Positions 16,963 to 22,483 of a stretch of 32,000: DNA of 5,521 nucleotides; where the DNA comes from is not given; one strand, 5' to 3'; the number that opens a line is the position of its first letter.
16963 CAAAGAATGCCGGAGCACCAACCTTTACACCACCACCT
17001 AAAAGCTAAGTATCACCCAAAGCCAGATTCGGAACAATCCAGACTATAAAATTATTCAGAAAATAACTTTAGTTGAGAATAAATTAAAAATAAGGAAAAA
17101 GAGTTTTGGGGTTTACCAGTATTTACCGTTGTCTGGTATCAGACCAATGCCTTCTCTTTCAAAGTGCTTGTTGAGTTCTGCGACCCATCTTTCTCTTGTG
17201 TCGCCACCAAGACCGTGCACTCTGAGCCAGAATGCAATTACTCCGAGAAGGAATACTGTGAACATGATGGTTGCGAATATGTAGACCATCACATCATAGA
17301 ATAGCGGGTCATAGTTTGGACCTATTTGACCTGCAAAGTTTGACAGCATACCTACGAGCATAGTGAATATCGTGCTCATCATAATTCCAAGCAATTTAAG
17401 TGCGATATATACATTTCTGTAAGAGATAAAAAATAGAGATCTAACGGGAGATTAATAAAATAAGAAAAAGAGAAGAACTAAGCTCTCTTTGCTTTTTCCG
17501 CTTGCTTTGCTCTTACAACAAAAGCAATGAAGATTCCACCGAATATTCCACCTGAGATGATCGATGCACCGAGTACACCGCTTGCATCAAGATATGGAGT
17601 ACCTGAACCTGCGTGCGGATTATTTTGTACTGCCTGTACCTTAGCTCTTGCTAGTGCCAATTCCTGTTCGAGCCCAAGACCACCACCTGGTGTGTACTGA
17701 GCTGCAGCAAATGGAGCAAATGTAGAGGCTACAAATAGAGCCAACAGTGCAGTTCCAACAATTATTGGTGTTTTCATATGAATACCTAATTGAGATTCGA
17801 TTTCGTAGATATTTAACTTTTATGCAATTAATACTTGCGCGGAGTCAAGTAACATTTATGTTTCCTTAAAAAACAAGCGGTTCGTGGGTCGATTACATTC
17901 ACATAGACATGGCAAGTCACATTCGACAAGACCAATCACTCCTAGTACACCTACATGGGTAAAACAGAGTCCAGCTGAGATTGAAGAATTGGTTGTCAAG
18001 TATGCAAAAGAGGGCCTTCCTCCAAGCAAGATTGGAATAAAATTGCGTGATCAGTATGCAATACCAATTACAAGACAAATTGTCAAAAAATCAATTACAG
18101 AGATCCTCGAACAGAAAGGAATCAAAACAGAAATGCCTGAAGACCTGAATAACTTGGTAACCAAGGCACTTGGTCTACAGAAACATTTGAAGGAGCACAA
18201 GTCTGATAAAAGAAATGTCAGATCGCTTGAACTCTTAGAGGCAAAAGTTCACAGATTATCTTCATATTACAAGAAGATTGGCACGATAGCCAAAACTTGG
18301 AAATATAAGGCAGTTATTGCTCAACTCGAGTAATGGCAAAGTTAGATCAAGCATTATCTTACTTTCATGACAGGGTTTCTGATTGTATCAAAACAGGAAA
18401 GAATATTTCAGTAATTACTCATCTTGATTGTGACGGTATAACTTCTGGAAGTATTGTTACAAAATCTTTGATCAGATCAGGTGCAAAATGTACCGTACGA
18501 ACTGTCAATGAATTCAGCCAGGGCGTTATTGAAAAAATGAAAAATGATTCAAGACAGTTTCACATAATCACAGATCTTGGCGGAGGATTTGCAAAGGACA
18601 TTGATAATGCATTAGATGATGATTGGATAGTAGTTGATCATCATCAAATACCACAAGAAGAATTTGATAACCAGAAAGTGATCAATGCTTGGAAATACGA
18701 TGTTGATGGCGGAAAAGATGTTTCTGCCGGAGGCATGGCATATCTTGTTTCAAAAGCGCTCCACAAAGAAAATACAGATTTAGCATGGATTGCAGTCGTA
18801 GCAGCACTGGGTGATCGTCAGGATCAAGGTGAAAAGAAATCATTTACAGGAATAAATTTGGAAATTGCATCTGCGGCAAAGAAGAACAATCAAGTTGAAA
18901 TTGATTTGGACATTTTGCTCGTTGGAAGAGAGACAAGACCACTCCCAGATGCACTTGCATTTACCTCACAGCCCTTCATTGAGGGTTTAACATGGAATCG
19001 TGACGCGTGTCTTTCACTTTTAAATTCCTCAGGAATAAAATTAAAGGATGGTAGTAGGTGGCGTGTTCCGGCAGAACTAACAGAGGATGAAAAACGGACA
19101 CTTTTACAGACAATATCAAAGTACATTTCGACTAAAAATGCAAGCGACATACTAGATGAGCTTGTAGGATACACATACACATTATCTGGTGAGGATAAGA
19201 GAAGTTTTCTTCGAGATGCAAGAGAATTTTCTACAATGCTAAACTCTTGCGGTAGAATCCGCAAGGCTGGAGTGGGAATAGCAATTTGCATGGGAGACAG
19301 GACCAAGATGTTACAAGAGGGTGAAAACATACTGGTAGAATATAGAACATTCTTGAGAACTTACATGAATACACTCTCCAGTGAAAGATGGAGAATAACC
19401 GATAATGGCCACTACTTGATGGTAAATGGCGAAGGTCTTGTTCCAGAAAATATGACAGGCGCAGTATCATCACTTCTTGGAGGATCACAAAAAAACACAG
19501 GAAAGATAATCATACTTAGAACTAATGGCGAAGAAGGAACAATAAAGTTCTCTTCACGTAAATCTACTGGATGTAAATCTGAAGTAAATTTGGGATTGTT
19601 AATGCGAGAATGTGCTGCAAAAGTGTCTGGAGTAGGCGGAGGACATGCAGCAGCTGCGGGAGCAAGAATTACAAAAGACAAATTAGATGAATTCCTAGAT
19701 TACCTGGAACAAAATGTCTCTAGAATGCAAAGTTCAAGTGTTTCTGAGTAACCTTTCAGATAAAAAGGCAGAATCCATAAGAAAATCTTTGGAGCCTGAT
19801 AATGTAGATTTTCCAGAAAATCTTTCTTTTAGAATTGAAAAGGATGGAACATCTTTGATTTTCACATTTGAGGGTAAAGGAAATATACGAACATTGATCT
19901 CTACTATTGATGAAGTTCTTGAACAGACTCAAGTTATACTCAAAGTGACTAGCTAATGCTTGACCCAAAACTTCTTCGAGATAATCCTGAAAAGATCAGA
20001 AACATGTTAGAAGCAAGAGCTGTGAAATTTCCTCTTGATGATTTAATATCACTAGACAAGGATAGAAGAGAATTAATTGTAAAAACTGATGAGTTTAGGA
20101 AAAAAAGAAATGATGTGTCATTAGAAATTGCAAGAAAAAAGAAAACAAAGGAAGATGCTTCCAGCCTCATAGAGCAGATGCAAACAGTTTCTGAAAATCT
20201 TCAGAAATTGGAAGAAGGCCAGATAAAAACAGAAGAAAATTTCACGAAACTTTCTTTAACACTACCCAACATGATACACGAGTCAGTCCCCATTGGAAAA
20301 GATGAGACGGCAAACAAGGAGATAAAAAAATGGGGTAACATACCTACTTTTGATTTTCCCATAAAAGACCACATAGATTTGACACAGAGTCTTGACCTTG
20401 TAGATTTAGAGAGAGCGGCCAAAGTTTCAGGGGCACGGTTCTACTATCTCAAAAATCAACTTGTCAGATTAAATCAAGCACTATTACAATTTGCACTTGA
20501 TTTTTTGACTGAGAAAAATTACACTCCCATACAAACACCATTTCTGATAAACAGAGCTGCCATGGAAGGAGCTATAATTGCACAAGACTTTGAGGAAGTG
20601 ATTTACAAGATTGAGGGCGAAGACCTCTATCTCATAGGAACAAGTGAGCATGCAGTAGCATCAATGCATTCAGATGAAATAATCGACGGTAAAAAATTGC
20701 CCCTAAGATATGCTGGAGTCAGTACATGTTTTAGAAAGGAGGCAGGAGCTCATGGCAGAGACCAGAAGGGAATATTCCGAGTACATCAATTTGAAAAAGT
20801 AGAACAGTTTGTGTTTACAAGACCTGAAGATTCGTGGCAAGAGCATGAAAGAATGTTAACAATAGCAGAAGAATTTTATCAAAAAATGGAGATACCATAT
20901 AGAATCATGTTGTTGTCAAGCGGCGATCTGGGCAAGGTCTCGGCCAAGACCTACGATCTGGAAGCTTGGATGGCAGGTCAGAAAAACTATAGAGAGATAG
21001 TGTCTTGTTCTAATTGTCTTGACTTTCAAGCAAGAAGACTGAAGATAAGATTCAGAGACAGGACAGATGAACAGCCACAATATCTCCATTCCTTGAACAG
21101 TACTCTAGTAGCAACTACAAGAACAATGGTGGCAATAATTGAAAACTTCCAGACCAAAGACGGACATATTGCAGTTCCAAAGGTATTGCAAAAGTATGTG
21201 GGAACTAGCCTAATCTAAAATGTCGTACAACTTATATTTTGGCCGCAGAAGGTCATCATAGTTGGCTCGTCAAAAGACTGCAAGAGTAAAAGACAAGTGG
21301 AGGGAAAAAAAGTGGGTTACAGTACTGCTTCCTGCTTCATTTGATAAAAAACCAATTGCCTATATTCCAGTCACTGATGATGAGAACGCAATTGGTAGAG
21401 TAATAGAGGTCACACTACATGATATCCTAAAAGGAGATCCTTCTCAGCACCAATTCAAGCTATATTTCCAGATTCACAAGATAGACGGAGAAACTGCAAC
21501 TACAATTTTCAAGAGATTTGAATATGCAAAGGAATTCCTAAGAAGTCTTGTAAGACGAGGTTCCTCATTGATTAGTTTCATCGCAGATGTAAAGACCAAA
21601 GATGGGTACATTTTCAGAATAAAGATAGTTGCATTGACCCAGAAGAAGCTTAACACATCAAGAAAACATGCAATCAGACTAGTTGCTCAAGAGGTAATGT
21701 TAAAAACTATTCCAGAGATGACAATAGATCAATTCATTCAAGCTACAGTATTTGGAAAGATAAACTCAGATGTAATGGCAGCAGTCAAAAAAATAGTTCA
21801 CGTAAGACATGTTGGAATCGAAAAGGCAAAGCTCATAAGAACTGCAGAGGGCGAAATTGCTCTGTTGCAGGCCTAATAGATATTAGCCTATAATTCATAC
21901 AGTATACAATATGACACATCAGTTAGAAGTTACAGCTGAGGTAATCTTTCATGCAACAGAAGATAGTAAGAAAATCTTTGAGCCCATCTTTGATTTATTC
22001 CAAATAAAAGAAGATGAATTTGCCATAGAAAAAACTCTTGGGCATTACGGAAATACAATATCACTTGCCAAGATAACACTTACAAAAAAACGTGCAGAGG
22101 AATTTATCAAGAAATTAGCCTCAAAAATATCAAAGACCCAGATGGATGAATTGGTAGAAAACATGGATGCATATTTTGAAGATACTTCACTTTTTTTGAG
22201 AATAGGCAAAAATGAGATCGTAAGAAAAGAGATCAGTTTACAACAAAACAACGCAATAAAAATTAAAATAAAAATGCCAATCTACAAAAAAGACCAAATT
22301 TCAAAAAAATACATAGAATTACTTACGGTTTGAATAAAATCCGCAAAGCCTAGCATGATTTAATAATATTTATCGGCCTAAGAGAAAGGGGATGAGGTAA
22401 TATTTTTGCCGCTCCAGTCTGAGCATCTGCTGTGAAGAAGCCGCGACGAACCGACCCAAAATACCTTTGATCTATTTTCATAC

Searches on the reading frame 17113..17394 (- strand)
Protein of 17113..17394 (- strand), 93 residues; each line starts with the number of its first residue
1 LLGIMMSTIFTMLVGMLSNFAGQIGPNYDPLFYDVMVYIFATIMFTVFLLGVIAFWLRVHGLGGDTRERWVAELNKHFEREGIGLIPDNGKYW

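Call 15: search_protein_families(library=ncbifam, proteins=[window:17113-17394:-], max_evalue=0.01)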
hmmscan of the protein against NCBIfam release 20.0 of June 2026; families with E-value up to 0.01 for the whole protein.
window:17113-17394:- (93 aa): 0 families

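Call 45: search_protein_families(library=pfam, proteins=[window:17113-17394:-], max_evalue=1)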
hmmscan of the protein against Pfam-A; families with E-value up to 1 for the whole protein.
window:17113-17394:- (93 aa): 2 families
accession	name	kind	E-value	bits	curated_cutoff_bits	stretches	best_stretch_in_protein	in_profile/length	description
PF20902.2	CXCL16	-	0.05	14.3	27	1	53-84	46-77/93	C-X-C motif chemokine 16 domain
PF05545.16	FixQ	-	0.88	10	29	0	36-58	9-31/49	Cbb3-type cytochrome oxidase component FixQ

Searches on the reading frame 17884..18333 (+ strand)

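Call 15: search_protein_families(library=ncbifam, proteins=[window:17884-18333:+], max_evalue=0.01)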
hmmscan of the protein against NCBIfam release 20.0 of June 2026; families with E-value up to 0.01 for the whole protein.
window:17884-18333:+ (149 aa): 2 families
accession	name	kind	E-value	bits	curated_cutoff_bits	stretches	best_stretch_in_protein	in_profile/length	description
NF006331.0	PRK08561.1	equivalog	1.1e-53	181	154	1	1-147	1-147/152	30S ribosomal protein S15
TIGR00952.1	S15_bact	equivalog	0.002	18.4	63.65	1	96-148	34-82/86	30S ribosomal protein S15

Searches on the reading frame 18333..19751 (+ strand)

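Call 15: search_protein_families(library=ncbifam, proteins=[window:18333-19751:+], max_evalue=0.01)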
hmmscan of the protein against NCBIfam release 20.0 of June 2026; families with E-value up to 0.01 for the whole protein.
window:18333-19751:+ (472 aa): 5 families
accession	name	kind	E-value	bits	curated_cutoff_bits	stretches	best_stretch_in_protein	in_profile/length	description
NF053576.1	RecJ_archaeal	equivalog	3.8e-146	487.5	360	1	14-463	3-450/452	RecJ family nuclease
NF040701.1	RecJ_Meth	equivalog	4.1e-76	256.6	550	1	23-461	8-448/449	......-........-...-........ exonuclease RecJ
NF053575.1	GAN_nuclease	exception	1.4e-70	238.2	850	1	19-462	21-464/467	GINS-associated RecJ family nuclease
TIGR00644.1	recJ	equivalog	4.5e-24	84.6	396.9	2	10-148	42-189/546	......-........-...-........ exonuclease RecJ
NF008290.0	PRK11070.1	equivalog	3.4e-05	22.5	900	0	387-464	379-455/577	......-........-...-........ exonuclease RecJ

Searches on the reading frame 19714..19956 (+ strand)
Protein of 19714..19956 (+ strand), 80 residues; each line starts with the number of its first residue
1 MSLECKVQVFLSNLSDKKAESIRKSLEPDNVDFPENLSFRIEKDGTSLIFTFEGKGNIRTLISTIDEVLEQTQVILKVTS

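Call 68: search_protein_families(library=pfam, proteins=[window:19714-19956:+], max_evalue=0.001)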
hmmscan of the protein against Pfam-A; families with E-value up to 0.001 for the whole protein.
window:19714-19956:+ (80 aa): 1 family
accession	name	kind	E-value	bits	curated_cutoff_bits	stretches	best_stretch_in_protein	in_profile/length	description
PF09341.15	Pcc1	-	7.8e-07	29.9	20.9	1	14-78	9-73/75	Transcription factor Pcc1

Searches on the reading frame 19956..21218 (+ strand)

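Call 68: search_protein_families(library=pfam, proteins=[window:19956-21218:+], max_evalue=0.001)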
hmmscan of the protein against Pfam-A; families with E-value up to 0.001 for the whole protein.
window:19956-21218:+ (420 aa): 2 families
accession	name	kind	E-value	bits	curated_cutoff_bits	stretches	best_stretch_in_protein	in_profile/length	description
PF00587.30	tRNA-synt_2b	-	5.3e-41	141.1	29.3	1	220-398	7-179/179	tRNA synthetase class II core domain (G, H, P, S and T)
PF02403.27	Seryl_tRNA_N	-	3.8e-27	95.1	28.2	1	1-106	1-107/108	Seryl-tRNA synthetase N-terminal domain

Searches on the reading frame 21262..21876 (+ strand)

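Call 68: search_protein_families(library=pfam, proteins=[window:21262-21876:+], max_evalue=0.001)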
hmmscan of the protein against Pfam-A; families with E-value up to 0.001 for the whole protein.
window:21262-21876:+ (204 aa): 1 family
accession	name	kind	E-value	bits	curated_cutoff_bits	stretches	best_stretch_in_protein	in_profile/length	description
PF01015.23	Ribosomal_S3Ae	-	9.2e-60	201.9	29.3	1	5-193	2-189/191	Ribosomal S3Ae family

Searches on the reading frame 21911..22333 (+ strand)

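Call 68: search_protein_families(library=pfam, proteins=[window:21911-22333:+], max_evalue=0.001)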
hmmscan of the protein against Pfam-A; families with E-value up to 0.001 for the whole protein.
window:21911-22333:+ (140 aa): 1 family
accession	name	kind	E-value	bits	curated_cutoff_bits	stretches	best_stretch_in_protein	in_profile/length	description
PF01877.22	RNA_binding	-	4.8e-23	82.2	26.9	1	6-121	1-119/120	RNA binding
